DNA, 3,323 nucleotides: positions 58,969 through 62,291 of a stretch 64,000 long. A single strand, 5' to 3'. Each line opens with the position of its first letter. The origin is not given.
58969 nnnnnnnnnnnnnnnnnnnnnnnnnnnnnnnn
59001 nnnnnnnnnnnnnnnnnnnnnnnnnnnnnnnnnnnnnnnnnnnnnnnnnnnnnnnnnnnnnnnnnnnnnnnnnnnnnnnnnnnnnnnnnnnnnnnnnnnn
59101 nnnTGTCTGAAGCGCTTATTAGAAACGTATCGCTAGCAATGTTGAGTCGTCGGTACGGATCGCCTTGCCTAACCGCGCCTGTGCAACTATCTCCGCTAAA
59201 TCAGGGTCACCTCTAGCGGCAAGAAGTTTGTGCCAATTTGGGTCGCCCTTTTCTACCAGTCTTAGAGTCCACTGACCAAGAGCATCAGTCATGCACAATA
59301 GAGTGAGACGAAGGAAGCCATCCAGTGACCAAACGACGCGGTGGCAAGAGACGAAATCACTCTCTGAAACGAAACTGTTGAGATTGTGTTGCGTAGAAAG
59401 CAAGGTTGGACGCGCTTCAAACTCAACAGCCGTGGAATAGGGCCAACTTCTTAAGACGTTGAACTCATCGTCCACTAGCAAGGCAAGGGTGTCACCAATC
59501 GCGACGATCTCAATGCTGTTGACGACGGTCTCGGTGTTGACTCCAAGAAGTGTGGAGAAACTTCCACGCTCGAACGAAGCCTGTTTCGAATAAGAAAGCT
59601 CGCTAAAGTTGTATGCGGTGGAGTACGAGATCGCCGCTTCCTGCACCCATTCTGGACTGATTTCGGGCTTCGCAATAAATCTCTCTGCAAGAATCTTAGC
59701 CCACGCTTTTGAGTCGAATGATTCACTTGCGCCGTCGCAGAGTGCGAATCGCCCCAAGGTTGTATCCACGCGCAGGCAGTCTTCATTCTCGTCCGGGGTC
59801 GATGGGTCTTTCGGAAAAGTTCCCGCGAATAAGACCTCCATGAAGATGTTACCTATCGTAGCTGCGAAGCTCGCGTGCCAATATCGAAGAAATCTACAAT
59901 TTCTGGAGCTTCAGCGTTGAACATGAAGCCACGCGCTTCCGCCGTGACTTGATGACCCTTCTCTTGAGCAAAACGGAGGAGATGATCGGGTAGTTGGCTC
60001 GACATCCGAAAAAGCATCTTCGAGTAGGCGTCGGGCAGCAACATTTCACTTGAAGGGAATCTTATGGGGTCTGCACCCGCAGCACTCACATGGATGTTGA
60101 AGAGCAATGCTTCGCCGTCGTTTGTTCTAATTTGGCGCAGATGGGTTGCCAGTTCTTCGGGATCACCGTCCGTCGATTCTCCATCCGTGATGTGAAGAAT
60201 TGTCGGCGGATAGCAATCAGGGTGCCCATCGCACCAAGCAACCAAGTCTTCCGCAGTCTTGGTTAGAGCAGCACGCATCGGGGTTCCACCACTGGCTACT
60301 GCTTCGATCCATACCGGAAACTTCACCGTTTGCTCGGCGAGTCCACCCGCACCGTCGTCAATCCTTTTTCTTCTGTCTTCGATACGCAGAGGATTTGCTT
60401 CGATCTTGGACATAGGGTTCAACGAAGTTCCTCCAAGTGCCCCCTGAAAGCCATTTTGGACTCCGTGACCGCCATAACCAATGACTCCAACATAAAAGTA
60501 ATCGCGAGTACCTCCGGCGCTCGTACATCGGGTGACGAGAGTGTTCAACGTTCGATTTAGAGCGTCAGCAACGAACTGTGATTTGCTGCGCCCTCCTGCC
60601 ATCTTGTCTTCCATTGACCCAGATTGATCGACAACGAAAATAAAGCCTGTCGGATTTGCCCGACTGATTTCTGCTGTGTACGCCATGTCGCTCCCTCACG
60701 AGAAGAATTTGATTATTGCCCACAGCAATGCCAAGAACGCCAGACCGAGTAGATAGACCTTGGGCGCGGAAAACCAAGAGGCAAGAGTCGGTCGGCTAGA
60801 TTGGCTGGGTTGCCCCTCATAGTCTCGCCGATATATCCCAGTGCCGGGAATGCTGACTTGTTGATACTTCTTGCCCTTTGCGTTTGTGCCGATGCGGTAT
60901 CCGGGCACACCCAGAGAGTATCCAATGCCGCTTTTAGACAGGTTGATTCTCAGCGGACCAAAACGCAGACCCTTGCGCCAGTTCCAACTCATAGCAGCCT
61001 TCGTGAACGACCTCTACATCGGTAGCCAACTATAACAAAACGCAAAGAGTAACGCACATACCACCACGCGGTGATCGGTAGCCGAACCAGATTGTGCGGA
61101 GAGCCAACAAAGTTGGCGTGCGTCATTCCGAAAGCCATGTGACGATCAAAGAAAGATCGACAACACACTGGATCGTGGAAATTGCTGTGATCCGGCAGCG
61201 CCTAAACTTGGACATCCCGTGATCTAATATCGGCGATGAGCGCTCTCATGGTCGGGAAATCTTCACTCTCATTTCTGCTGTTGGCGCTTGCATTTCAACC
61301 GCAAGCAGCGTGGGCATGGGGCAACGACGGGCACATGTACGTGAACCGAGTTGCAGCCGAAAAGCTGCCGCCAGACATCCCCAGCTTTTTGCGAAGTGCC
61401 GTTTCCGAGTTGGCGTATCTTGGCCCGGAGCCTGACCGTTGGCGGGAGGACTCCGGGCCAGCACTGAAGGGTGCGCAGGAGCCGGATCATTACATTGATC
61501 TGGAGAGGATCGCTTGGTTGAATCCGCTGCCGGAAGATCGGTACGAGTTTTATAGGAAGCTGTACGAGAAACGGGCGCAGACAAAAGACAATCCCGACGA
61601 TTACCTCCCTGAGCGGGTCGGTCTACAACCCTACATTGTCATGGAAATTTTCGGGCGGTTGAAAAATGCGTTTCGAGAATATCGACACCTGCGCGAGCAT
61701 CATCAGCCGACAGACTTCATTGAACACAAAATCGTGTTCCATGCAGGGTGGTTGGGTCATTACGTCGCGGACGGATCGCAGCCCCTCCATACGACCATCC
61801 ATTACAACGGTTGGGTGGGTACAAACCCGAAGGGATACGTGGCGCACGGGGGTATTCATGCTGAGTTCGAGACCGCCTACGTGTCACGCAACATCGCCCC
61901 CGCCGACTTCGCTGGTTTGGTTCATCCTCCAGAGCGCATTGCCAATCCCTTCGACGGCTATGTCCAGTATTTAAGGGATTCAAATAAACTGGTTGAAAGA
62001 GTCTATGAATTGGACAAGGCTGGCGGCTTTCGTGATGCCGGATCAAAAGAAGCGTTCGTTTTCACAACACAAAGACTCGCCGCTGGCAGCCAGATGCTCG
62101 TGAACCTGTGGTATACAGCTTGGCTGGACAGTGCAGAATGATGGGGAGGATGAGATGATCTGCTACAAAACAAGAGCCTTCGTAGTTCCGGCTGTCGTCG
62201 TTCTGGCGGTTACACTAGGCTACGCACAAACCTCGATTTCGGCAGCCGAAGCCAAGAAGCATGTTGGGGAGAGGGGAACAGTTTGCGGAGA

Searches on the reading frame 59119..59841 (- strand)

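Call 3: search_protein_families(library=pfam, proteins=[window:59119-59841:-], max_evalue=0.01)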
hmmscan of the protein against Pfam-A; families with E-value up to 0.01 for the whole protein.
window:59119-59841:- (240 aa): 0 families

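Call 4: search_protein_families(library=padloc, proteins=[window:59119-59841:-], max_evalue=0.01)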
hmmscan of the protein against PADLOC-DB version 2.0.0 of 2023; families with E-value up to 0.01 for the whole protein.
window:59119-59841:- (240 aa): 1 family
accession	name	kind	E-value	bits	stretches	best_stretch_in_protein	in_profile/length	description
PDLC02222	PP2C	-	1.5e-85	284.4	1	1-240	1-239/242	-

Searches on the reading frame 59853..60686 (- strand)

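Call 3: search_protein_families(library=pfam, proteins=[window:59853-60686:-], max_evalue=0.01)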
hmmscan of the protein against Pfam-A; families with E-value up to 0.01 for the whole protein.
window:59853-60686:- (277 aa): 2 families
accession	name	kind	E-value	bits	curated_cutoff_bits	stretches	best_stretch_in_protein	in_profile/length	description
PF00092.34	VWA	-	4.8e-05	24.1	23.8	0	131-185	74-129/174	von Willebrand factor type A domain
PF13519.12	VWA_2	-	0.00082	20.4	27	0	16-73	2-47/107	von Willebrand factor type A domain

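Call 4: search_protein_families(library=padloc, proteins=[window:59853-60686:-], max_evalue=0.01)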
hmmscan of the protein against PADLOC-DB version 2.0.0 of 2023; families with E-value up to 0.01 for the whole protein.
window:59853-60686:- (277 aa): 1 family
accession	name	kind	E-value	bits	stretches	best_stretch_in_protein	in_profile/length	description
PDLC02224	TerY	-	3e-154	510.4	1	1-277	1-277/277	-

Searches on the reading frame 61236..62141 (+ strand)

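Call 35: search_protein_families(library=pfam, proteins=[window:61236-62141:+], max_evalue=0.01)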
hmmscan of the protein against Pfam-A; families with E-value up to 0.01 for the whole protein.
window:61236-62141:+ (301 aa): 1 family
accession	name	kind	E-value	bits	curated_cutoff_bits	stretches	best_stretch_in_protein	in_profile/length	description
PF02265.22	S1-P1_nuclease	-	3.9e-07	30.6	29.5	1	28-188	1-129/258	S1/P1 Nuclease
